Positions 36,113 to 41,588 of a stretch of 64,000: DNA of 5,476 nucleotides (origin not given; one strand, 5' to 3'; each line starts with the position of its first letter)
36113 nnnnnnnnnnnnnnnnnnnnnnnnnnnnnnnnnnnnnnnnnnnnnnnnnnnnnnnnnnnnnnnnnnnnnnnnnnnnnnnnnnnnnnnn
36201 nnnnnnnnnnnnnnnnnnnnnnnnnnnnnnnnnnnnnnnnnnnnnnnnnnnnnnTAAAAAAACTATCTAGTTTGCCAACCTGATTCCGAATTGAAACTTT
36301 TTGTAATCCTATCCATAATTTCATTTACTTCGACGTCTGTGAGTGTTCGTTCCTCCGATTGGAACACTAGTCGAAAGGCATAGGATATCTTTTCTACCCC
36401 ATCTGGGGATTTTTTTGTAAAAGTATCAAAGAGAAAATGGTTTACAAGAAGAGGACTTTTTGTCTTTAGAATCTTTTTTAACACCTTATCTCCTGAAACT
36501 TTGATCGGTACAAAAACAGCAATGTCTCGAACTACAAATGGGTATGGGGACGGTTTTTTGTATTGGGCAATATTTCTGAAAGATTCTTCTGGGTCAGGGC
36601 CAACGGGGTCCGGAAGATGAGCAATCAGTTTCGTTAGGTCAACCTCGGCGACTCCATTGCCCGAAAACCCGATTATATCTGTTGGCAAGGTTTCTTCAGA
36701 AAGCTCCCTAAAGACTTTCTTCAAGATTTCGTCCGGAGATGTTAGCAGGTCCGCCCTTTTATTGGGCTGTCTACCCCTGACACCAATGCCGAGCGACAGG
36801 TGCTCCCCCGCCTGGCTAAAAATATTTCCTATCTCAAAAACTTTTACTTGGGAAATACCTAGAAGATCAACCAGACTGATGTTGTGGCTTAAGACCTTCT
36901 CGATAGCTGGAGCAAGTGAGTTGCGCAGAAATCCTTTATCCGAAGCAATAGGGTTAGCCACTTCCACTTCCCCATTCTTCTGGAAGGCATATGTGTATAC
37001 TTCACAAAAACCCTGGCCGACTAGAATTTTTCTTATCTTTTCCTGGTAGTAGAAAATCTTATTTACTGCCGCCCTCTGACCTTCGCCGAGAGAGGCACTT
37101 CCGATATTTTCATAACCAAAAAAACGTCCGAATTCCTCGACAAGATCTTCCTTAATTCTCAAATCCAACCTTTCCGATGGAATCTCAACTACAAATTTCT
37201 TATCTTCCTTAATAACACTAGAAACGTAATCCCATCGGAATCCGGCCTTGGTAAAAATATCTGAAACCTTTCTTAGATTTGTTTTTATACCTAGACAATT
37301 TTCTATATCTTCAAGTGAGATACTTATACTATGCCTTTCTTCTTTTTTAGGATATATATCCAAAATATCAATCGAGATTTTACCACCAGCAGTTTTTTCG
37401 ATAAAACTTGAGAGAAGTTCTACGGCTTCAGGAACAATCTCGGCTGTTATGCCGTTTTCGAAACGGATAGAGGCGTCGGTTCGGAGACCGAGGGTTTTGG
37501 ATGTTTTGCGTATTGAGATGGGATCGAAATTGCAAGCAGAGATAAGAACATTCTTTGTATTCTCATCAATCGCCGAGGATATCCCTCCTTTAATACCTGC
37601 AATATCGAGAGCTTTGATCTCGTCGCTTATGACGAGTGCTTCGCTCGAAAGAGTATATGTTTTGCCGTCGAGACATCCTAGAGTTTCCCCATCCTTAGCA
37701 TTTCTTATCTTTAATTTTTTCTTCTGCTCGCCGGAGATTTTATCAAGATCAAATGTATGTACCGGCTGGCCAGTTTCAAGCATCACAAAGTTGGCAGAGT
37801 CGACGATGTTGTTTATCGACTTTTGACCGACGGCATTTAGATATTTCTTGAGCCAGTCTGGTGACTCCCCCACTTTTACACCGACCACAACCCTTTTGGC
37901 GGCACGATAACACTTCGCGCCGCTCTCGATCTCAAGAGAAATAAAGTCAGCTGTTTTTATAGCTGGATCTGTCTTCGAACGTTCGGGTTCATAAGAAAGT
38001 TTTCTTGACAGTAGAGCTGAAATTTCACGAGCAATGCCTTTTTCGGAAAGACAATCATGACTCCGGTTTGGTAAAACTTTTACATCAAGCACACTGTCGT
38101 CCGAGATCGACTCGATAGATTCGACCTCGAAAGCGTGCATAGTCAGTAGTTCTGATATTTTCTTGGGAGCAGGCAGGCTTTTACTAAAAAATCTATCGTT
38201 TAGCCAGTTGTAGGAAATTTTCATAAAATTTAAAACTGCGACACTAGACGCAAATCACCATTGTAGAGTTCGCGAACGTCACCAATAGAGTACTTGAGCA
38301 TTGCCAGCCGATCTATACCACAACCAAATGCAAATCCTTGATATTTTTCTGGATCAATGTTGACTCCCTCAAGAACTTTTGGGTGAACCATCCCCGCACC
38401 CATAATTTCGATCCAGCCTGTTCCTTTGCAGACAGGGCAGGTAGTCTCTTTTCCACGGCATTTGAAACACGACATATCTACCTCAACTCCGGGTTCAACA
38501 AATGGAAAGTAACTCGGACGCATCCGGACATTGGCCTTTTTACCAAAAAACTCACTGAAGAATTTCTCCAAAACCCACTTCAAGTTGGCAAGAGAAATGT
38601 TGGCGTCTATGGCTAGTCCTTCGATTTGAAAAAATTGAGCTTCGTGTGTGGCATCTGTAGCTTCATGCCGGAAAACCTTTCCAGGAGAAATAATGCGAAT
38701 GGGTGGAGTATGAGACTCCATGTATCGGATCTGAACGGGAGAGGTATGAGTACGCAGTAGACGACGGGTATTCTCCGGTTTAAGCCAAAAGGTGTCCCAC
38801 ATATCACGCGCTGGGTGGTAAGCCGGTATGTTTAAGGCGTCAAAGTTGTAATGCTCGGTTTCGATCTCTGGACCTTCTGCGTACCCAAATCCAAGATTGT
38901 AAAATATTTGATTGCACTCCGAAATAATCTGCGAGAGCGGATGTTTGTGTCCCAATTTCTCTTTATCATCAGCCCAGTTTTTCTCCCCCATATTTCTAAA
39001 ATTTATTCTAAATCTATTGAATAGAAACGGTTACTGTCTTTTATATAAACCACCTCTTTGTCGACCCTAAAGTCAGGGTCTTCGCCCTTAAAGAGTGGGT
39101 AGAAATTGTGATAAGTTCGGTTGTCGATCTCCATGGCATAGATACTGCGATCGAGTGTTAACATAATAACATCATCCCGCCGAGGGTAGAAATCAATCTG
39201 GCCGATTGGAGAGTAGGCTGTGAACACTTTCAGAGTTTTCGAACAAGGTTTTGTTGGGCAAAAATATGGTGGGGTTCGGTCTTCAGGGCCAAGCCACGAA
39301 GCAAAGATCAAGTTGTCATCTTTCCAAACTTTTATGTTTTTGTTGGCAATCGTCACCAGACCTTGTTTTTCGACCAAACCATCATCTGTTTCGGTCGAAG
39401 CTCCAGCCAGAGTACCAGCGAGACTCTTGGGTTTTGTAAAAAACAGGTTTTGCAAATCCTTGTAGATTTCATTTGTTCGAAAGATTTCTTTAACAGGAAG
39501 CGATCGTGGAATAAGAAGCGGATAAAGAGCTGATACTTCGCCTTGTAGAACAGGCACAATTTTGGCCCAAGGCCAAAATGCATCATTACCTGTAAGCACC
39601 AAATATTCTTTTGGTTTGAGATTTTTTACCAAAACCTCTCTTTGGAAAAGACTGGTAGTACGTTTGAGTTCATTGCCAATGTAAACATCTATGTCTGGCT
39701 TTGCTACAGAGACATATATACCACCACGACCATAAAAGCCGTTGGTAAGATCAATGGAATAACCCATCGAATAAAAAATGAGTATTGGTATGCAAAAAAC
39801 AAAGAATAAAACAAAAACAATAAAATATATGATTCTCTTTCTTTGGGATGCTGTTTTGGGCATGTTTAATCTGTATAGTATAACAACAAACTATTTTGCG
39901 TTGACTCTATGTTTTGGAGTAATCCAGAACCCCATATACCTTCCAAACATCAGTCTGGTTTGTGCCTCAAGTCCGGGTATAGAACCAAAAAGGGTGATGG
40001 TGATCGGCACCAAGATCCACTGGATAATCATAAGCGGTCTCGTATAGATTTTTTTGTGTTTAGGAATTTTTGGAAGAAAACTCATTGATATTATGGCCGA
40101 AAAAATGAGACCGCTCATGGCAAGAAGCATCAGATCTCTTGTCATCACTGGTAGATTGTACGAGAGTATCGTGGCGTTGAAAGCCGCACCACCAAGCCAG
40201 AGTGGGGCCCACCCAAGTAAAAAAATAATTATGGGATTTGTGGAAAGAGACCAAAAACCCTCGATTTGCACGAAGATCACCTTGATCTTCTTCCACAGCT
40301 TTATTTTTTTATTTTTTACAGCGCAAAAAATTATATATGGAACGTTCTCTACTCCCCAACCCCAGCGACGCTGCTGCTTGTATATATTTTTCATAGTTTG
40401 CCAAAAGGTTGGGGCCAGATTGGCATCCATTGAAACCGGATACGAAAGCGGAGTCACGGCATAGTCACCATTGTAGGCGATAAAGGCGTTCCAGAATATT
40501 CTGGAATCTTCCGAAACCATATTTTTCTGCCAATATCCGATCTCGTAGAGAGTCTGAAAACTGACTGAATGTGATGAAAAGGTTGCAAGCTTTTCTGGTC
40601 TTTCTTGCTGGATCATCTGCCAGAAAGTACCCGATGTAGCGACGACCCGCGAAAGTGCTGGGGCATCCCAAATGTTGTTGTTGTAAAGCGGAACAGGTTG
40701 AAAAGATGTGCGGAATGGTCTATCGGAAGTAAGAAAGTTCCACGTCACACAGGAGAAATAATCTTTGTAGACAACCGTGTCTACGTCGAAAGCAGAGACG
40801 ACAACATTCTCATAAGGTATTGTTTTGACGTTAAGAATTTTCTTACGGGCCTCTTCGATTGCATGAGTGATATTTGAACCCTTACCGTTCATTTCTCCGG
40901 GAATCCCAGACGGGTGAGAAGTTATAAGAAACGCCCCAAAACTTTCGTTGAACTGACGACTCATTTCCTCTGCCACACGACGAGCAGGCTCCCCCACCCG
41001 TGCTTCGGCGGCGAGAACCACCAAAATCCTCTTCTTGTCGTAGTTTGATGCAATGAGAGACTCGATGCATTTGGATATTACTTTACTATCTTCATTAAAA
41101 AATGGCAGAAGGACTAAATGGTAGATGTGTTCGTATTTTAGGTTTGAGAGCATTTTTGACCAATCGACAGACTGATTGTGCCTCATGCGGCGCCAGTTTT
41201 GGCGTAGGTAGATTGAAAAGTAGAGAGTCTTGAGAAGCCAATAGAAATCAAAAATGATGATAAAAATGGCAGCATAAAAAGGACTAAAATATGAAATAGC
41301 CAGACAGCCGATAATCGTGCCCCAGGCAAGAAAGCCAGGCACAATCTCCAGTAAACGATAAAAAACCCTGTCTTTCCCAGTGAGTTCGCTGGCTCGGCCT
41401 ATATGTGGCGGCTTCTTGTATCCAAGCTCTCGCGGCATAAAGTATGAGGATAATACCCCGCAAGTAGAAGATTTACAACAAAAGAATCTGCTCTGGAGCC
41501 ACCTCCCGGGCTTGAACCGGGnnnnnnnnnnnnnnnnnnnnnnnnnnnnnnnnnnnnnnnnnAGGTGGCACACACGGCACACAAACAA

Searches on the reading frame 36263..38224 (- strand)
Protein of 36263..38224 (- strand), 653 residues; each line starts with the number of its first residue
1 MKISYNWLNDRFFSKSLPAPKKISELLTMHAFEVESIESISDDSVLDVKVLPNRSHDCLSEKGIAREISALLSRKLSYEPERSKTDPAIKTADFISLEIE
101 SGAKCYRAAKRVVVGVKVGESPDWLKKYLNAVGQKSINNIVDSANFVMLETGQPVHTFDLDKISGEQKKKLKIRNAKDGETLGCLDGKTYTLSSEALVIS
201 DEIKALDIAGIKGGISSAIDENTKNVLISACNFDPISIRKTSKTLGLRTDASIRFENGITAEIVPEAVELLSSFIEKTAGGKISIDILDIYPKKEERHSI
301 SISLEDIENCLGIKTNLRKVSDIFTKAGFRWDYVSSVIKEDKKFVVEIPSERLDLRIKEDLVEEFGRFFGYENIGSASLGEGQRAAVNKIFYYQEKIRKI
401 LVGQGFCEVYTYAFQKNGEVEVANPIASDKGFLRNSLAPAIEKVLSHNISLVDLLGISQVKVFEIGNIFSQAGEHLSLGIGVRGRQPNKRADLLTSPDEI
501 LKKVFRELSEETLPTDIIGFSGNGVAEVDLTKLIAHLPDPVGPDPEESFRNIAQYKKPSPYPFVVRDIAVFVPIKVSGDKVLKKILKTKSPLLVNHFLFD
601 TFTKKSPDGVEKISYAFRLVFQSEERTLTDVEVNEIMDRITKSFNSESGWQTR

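Call 28: search_protein_families(library=pfam, proteins=[window:36263-38224:-], max_evalue=0.00001)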
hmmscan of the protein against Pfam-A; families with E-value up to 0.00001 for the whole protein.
window:36263-38224:- (653 aa): 4 families
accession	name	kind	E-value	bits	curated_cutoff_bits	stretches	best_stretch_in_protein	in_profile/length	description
PF03483.22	B3_4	-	1.3e-56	191.3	29.3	1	104-280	1-174/174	B3/4 domain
PF03147.19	FDX-ACB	-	2.4e-21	76.4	31.1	1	559-653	1-94/94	Ferredoxin-fold anticodon binding domain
PF03484.21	B5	-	1.6e-15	57.5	28.6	1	300-371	1-67/67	tRNA synthetase B5 domain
PF17759.6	tRNA_synthFbeta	-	7.2e-12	45.7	22.4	1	388-486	16-129/214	Phenylalanyl tRNA synthetase beta chain CLM domain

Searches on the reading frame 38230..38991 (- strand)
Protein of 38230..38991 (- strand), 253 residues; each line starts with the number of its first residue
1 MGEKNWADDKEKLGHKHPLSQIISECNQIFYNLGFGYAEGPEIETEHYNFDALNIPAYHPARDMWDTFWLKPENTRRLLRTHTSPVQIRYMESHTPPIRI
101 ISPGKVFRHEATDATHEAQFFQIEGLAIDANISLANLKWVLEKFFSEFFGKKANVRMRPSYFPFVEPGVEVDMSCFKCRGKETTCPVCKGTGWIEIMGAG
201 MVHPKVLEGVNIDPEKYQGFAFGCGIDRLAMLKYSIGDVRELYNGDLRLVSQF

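Call 54: search_protein_families(library=pfam, proteins=[window:38230-38991:-], max_evalue=0.0001)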
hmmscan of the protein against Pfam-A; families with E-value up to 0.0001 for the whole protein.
window:38230-38991:- (253 aa): 1 family
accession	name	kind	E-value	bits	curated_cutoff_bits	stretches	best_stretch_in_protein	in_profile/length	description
PF01409.25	tRNA-synt_2d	-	3.5e-102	341.5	19.8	1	10-253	10-246/246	tRNA synthetases class II core domain (F)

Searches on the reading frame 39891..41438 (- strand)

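Call 54: search_protein_families(library=pfam, proteins=[window:39891-41438:-], max_evalue=0.0001)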
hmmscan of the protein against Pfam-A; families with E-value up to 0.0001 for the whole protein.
window:39891-41438:- (515 aa): 1 family
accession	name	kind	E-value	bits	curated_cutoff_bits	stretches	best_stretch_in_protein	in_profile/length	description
PF13632.12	Glyco_trans_2_3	-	1.4e-06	28.7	27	1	218-413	6-177/198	Glycosyl transferase family group 2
